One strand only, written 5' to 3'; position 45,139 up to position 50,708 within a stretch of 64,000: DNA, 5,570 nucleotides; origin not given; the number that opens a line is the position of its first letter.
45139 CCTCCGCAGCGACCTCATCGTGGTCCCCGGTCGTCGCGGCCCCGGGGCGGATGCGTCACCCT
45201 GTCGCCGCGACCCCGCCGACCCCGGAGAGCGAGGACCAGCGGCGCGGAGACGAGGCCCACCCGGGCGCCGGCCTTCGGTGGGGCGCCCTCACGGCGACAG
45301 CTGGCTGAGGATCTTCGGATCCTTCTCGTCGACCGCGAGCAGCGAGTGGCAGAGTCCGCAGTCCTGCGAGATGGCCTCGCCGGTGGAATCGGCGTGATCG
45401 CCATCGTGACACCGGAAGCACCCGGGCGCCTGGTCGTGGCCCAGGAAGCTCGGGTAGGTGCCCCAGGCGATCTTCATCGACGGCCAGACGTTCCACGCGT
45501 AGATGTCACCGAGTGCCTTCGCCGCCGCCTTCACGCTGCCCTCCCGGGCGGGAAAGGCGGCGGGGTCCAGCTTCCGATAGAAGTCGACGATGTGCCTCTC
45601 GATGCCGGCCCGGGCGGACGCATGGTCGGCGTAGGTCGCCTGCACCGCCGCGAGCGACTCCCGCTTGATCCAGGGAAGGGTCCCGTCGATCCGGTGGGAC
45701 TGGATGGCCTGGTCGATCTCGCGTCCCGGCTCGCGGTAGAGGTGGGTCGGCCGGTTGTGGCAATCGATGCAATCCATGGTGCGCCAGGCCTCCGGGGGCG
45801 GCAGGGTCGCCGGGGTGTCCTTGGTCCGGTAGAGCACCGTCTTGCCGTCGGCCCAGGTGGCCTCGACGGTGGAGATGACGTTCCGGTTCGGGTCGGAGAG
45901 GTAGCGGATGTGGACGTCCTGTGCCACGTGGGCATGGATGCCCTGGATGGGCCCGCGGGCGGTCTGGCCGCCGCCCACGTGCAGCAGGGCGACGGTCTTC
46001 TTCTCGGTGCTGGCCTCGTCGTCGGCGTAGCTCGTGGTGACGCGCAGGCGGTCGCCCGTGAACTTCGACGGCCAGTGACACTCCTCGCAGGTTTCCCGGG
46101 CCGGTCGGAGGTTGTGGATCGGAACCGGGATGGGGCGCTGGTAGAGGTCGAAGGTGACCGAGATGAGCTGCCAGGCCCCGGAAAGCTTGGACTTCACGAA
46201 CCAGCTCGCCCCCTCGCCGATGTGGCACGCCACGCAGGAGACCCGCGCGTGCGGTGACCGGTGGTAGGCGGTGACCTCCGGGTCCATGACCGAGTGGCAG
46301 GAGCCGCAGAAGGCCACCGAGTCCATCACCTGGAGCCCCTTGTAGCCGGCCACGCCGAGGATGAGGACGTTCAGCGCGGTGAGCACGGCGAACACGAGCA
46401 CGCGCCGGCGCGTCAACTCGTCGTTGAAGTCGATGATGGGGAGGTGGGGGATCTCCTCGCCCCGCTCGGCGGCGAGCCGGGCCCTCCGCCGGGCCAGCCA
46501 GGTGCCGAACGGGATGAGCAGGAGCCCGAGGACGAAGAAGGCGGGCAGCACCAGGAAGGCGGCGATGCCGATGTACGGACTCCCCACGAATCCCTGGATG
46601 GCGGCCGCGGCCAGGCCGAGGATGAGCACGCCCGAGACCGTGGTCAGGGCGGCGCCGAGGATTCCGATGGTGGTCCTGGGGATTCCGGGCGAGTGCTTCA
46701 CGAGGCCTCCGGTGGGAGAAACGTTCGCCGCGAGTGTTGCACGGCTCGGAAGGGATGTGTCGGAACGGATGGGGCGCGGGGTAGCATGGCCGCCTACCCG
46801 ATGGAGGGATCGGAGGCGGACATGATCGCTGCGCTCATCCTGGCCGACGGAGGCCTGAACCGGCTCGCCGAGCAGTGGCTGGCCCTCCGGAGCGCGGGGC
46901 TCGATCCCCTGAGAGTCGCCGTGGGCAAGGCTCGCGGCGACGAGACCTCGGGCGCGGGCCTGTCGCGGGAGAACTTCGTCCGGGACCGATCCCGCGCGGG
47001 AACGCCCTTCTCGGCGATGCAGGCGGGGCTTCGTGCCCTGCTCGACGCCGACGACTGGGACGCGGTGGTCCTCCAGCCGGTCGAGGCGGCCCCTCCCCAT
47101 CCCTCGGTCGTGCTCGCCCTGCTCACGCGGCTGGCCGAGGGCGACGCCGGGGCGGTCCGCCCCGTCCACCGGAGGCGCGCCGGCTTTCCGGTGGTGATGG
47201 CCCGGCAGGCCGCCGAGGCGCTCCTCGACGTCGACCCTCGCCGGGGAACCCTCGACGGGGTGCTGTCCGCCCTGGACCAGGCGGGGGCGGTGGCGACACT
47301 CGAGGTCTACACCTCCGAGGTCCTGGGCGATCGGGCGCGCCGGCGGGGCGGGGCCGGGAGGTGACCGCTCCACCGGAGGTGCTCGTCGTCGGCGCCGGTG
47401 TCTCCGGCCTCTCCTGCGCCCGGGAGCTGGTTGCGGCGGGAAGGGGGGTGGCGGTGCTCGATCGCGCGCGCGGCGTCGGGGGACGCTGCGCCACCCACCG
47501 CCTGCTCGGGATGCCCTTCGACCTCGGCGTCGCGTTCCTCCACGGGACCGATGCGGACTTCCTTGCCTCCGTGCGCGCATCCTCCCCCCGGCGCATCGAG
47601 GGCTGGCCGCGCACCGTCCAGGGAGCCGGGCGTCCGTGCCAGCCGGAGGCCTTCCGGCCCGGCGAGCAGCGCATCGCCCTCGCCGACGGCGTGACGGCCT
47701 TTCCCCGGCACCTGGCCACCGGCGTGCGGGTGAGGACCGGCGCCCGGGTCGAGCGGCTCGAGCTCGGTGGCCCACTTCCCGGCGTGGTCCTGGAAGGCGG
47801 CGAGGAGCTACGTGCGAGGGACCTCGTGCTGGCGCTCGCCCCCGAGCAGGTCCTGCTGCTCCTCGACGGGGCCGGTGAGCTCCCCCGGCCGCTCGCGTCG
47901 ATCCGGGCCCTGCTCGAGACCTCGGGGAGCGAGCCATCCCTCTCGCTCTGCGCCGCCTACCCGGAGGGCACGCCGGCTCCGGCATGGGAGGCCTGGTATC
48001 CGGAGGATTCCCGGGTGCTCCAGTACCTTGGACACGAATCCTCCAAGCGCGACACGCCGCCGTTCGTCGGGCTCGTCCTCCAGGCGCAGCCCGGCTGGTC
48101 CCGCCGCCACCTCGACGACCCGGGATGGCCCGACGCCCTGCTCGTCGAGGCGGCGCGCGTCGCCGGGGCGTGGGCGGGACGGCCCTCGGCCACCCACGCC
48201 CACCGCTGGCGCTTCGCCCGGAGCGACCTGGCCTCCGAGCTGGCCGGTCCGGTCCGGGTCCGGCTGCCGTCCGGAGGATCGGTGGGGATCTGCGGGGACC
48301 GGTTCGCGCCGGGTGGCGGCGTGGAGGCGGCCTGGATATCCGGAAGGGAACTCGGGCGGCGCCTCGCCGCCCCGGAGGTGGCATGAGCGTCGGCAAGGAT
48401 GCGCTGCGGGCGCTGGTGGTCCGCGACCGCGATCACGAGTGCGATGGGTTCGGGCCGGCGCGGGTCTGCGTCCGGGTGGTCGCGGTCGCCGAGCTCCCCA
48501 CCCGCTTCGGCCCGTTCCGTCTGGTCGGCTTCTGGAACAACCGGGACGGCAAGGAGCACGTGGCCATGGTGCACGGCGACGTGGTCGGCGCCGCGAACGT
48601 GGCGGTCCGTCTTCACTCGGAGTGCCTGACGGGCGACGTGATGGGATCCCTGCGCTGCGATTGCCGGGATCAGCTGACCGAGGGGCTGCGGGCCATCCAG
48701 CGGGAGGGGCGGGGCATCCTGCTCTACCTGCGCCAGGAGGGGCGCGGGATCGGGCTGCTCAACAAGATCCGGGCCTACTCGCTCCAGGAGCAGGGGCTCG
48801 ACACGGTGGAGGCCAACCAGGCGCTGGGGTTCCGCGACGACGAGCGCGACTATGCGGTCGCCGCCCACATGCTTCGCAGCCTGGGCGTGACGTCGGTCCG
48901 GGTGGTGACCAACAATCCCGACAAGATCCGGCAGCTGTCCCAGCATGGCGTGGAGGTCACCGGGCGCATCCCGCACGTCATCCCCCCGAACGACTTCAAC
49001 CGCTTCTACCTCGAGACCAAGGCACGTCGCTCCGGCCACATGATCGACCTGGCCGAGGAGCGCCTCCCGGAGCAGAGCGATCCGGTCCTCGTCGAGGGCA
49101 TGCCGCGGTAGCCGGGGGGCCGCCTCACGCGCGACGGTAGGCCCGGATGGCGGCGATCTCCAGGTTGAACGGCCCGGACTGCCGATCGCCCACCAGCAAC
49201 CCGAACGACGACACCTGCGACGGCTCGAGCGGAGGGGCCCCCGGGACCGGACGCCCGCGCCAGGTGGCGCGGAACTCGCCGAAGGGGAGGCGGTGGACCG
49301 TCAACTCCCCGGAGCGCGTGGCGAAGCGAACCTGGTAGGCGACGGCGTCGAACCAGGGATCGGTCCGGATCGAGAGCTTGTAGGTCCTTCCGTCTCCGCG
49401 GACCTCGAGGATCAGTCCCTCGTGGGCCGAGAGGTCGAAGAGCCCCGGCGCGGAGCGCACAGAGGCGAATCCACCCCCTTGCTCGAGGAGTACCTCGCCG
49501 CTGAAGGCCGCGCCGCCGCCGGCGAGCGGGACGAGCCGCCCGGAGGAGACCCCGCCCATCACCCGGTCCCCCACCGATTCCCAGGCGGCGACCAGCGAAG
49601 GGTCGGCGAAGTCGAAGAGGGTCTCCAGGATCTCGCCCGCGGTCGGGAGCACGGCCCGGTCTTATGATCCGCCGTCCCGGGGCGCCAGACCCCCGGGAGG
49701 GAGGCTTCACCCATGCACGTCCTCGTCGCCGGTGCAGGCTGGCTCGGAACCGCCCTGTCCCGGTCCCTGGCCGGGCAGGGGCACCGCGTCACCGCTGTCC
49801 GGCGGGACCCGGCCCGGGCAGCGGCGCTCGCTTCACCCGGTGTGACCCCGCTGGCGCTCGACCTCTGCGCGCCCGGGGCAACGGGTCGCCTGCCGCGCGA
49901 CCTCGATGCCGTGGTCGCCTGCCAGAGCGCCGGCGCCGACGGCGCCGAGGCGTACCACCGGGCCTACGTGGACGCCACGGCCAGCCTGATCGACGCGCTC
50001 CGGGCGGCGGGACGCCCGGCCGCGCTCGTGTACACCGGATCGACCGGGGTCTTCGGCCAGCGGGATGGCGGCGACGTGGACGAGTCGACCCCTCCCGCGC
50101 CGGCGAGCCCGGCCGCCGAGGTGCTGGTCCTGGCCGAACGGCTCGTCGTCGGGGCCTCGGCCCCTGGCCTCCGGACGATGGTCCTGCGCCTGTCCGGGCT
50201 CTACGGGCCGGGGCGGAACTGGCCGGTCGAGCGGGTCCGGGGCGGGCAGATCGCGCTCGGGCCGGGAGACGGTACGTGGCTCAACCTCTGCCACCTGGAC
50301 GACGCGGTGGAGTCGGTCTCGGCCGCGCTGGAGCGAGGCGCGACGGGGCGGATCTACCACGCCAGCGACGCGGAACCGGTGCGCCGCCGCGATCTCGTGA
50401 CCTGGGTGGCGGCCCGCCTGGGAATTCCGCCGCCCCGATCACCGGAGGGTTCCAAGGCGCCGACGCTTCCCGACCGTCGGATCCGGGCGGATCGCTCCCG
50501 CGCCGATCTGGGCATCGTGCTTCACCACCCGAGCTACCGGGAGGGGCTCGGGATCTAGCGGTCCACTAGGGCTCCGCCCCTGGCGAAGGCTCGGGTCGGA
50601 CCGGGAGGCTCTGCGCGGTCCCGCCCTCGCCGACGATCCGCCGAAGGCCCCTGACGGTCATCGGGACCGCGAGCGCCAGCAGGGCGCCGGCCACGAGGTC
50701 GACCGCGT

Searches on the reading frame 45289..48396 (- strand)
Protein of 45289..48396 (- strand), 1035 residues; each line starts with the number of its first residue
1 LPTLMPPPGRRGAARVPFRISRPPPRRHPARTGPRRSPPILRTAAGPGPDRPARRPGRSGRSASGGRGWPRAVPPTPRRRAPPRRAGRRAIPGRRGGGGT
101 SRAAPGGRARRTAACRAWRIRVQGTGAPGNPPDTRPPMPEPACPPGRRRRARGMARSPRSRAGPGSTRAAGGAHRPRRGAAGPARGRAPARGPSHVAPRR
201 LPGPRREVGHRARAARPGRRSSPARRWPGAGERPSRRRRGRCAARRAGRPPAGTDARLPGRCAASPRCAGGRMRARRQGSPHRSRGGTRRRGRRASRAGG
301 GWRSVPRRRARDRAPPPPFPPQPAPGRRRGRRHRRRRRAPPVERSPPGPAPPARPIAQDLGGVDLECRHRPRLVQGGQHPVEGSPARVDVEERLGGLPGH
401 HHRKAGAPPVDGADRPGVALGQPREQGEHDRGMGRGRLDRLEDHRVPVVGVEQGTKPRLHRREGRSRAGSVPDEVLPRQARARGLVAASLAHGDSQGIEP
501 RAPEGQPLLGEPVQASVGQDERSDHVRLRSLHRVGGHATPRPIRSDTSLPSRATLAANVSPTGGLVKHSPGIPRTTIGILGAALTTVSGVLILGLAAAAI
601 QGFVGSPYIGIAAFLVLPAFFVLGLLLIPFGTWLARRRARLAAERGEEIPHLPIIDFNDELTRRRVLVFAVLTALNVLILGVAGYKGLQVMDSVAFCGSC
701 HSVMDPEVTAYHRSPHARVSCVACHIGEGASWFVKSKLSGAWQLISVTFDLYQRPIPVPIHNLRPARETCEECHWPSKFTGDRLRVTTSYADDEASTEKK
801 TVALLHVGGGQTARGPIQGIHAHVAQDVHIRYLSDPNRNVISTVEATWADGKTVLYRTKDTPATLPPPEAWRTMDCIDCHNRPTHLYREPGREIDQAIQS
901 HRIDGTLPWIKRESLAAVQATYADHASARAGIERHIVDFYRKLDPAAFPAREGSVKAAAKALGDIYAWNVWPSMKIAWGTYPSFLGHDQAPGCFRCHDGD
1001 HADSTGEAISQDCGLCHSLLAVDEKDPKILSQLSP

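Call 19: search_protein_families(library=pfam, proteins=[window:45289-48396:-], max_evalue=0.01)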
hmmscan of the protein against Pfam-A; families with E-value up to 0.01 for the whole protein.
window:45289-48396:- (1035 aa): 4 families
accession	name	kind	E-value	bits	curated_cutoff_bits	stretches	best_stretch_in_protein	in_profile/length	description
PF14522.11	Cytochrome_C7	-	1.2e-08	35.1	24.8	0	694-774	13-66/67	Cytochrome c7 and related cytochrome c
PF03264.19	Cytochrom_NNT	-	1.3e-08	35.2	24.1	1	667-745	9-92/174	NapC/NirT cytochrome c family, N-terminal region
PF09699.15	Paired_CXXCH_1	-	0.00039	20.5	20.6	0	981-1000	20-39/41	Doubled CXXCH motif (Paired_CXXCH_1)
PF02085.21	Cytochrom_CIII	-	0.003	18.3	22.9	0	692-726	44-83/101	Class III cytochrome C family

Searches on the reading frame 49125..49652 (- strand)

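Call 61: search_protein_families(library=pfam, proteins=[window:49125-49652:-], max_evalue=0.001)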
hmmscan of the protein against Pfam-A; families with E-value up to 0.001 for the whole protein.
window:49125-49652:- (175 aa): 1 family
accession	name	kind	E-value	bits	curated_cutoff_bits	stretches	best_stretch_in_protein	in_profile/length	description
PF08547.18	CIA30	-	3.1e-45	154.5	24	1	13-166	1-157/157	Complex I intermediate-associated protein 30 (CIA30)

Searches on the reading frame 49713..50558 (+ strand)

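Call 61: search_protein_families(library=pfam, proteins=[window:49713-50558:+], max_evalue=0.001)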
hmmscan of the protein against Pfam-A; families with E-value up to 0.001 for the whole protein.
window:49713-50558:+ (281 aa): 5 families
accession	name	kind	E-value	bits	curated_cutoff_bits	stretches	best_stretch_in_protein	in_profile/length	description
PF01370.27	Epimerase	-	4e-21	76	20.9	1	3-215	1-237/240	NAD dependent epimerase/dehydratase family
PF13460.12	NAD_binding_10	-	2.5e-10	41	27.2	1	8-115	3-103/184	NAD(P)H-binding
PF04321.23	RmlD_sub_bind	-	8.1e-08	32.1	27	1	1-168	1-156/287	RmlD substrate binding domain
PF01073.25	3Beta_HSD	-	3.9e-06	26.6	22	1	4-172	2-190/280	3-beta hydroxysteroid dehydrogenase/isomerase family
PF16363.11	GDP_Man_Dehyd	-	0.00014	21.9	27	0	76-168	93-188/332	GDP-mannose 4,6 dehydratase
